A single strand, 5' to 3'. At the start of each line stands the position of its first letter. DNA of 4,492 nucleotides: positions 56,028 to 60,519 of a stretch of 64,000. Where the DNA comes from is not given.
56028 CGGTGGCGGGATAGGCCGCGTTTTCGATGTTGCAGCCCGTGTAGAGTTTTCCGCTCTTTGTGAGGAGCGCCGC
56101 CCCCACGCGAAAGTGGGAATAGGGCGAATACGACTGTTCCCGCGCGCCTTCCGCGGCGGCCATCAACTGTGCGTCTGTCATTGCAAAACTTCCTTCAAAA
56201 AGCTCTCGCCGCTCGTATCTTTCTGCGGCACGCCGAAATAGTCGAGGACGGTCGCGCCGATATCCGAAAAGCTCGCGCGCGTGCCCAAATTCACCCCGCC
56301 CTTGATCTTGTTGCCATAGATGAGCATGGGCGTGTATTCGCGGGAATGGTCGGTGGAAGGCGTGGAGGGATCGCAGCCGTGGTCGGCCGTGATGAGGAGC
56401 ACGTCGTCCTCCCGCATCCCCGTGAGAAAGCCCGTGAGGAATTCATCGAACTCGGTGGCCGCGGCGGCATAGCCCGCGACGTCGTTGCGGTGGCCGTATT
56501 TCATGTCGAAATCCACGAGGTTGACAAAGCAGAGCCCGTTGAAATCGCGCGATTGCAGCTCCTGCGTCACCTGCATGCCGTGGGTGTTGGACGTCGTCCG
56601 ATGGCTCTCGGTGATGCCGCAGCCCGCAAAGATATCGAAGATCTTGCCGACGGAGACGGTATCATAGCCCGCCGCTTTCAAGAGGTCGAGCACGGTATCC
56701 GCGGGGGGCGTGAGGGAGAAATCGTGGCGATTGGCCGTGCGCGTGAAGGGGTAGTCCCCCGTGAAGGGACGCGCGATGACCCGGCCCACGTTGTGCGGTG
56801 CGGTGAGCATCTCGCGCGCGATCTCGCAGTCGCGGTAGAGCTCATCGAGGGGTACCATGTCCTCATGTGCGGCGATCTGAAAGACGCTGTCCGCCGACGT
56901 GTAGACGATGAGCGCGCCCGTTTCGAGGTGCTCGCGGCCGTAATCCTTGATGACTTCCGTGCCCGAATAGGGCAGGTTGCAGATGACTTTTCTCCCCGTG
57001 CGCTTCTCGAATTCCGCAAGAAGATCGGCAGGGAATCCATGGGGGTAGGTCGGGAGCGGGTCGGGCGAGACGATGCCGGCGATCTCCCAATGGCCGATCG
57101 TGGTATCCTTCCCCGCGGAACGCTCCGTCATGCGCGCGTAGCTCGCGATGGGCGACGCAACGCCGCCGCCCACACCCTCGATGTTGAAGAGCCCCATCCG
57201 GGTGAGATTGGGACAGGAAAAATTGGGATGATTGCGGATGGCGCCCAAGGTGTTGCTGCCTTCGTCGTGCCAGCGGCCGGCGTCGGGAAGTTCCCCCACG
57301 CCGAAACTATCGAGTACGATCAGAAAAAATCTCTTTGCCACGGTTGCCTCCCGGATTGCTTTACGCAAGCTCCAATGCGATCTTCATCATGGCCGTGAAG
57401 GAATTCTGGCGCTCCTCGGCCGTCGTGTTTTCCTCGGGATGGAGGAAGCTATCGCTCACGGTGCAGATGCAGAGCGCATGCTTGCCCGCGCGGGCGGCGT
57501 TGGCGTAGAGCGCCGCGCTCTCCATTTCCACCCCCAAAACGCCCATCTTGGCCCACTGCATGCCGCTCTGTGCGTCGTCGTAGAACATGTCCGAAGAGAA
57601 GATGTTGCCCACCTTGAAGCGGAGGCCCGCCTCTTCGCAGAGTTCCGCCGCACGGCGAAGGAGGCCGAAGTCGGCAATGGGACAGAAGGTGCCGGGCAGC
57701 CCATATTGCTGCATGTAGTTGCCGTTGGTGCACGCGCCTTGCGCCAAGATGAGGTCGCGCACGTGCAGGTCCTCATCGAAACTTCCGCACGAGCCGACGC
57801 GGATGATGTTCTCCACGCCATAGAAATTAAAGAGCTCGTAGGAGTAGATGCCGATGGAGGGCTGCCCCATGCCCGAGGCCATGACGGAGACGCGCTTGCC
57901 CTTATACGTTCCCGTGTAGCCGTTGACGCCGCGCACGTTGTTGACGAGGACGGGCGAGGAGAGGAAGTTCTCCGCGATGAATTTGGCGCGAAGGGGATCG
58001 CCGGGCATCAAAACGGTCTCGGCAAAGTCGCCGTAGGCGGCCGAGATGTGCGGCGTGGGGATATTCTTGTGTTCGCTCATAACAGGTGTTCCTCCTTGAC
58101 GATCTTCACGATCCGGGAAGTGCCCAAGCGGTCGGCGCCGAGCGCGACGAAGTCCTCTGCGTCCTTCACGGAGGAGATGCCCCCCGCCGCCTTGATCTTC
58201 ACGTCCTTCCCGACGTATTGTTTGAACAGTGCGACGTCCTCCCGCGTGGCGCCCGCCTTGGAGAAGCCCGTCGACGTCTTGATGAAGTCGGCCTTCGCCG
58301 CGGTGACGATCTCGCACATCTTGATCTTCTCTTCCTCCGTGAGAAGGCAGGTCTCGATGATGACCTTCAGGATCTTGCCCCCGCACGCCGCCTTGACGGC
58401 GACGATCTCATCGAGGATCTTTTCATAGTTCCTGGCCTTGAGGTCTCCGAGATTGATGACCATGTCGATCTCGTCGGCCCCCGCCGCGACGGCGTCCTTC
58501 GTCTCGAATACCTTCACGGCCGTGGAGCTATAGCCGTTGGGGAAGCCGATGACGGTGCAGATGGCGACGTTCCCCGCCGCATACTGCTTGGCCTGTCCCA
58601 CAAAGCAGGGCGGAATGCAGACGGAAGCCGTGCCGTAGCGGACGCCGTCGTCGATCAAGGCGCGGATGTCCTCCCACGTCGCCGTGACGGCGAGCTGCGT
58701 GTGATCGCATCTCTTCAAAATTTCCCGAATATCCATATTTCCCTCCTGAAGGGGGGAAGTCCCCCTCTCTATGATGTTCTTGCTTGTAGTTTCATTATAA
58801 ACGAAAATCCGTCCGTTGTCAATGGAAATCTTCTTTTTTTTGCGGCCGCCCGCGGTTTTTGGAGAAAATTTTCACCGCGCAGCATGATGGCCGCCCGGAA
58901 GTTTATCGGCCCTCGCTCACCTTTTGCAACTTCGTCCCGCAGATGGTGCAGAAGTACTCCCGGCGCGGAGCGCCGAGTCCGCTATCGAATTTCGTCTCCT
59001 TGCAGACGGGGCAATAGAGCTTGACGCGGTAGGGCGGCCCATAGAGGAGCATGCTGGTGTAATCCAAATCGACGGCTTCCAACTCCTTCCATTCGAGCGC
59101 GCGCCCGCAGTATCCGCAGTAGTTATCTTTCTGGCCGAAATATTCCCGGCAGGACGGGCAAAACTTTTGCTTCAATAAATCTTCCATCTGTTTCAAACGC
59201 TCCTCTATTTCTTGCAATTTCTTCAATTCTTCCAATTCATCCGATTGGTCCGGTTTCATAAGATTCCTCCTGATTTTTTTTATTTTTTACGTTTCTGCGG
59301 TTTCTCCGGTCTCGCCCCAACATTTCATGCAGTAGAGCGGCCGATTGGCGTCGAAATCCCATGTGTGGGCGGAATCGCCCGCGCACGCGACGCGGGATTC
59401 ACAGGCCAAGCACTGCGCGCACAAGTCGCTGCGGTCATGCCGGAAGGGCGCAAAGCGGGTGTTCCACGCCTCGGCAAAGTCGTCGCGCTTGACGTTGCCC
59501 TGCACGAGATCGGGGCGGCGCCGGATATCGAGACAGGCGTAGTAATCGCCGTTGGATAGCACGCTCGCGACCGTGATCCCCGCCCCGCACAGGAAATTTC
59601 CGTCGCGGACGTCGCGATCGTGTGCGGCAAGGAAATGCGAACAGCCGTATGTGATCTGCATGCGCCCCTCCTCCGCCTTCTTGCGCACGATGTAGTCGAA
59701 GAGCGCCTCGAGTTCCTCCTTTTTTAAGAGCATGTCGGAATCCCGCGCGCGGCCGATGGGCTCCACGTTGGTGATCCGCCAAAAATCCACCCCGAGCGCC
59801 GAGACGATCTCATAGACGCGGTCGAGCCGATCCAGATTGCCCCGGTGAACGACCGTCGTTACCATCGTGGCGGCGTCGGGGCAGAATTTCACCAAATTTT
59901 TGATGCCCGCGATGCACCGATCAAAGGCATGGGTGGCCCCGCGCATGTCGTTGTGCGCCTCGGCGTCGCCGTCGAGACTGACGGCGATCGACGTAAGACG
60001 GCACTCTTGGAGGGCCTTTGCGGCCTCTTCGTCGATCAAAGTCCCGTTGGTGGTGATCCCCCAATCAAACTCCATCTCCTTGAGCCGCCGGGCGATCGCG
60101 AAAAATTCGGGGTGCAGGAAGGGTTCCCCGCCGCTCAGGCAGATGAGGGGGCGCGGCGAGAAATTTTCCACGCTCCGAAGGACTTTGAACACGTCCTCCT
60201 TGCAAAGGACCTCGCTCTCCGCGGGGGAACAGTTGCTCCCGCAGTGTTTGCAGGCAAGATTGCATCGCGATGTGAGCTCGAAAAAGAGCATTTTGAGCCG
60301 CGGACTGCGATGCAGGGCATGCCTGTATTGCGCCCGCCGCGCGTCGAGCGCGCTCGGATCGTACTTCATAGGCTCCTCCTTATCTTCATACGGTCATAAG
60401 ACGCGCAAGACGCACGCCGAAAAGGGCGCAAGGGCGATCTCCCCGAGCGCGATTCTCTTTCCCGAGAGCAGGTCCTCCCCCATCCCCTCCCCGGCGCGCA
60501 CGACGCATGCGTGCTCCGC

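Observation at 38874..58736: A ~20 kb minus-strand supercluster that looks like a complete extracellular nucleic-acid scavenging pathway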

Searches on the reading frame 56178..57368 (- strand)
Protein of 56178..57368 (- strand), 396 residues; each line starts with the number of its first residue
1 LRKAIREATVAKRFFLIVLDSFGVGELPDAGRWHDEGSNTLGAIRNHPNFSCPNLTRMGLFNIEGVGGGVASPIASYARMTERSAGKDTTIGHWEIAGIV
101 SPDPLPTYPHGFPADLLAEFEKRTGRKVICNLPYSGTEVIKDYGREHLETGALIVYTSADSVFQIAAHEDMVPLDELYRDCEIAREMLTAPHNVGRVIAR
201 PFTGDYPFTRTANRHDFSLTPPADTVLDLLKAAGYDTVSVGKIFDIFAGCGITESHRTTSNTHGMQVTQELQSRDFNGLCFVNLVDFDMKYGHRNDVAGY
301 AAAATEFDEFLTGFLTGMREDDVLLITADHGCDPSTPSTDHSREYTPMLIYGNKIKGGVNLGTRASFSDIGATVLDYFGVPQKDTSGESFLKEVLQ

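Call 4: search_protein_families(library=pfam, proteins=[window:56178-57368:-])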
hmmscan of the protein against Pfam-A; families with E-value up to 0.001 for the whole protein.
window:56178-57368:- (396 aa): 2 families
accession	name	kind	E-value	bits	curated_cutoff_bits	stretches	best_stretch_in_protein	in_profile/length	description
PF01676.23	Metalloenzyme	-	4.4e-38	131.7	24.3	1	12-381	1-251/252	Metalloenzyme superfamily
PF00884.28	Sulfatase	-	4.2e-07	30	25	1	285-380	200-301/301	Sulfatase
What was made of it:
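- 56178..57368 (-): deoB, phosphopentomutase (396 aa). Pfam Metalloenzyme, E 4e-38 (call 4).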

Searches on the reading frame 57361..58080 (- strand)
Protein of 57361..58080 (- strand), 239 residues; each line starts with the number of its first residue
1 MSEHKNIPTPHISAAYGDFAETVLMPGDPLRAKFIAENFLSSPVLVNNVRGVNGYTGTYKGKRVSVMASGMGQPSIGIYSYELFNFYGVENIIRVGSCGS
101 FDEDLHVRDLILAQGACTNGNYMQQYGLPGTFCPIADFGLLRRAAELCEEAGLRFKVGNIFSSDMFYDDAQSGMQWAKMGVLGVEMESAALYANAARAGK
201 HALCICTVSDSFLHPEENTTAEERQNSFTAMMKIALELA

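Call 4: search_protein_families(library=pfam, proteins=[window:57361-58080:-])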
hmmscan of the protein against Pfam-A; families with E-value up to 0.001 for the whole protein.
window:57361-58080:- (239 aa): 1 family
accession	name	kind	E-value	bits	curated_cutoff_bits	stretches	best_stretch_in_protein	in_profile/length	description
PF01048.26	PNP_UDP_1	-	1.4e-38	133.1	25.1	1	23-230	3-219/233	Phosphorylase superfamily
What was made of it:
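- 57361..58080 (-): deoD-type purine nucleoside phosphorylase (239 aa); its start overlaps the deoC stop. Pfam PNP_UDP_1, E 1e-38 (call 4).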

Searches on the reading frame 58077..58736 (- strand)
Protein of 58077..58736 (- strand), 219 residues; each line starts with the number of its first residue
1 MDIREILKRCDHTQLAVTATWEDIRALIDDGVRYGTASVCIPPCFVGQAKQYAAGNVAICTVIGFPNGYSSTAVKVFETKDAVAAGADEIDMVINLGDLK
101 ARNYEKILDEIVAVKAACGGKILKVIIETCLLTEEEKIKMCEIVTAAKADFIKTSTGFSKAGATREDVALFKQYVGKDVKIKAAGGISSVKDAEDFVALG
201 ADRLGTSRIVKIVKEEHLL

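Call 4: search_protein_families(library=pfam, proteins=[window:58077-58736:-])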
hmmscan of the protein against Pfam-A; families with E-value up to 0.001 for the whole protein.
window:58077-58736:- (219 aa): 1 family
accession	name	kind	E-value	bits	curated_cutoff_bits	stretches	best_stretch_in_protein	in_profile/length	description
PF01791.15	DeoC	-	6.9e-17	62.3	23.8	1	13-196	9-204/229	DeoC/LacD family aldolase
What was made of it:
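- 58077..58736 (-): deoC, deoxyribose-phosphate aldolase (219 aa). Pfam DeoC, E 7e-17 (call 4).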

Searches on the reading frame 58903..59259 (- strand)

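Call 29: search_protein_families(library=pfam, proteins=[window:58903-59259:-], max_evalue=0.001)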
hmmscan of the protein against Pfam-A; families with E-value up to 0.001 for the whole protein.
window:58903-59259:- (118 aa): 2 families
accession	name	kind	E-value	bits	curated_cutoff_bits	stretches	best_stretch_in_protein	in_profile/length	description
PF12773.13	DZR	-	2e-06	28.3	27.3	0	29-52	22-45/45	Double zinc ribbon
PF18912.6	DZR_2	-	0.0001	22.5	27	0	31-57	21-48/56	Double zinc ribbon domain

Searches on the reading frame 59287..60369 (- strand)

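Call 31: search_protein_families(library=pfam, proteins=[window:59287-60369:-], max_evalue=0.001)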
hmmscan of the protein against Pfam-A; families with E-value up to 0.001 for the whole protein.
window:59287-60369:- (360 aa): 3 families
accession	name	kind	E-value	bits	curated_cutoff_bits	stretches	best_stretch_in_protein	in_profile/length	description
PF04055.27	Radical_SAM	-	1.2e-22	81.3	29.5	1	31-180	2-156/166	Radical SAM superfamily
PF13186.11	SPASM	-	7.4e-08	33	21.5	1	261-323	1-66/67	Iron-sulfur cluster-binding domain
PF13353.11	Fer4_12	-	0.0002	22.1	22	1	33-139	12-120/137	4Fe-4S single cluster domain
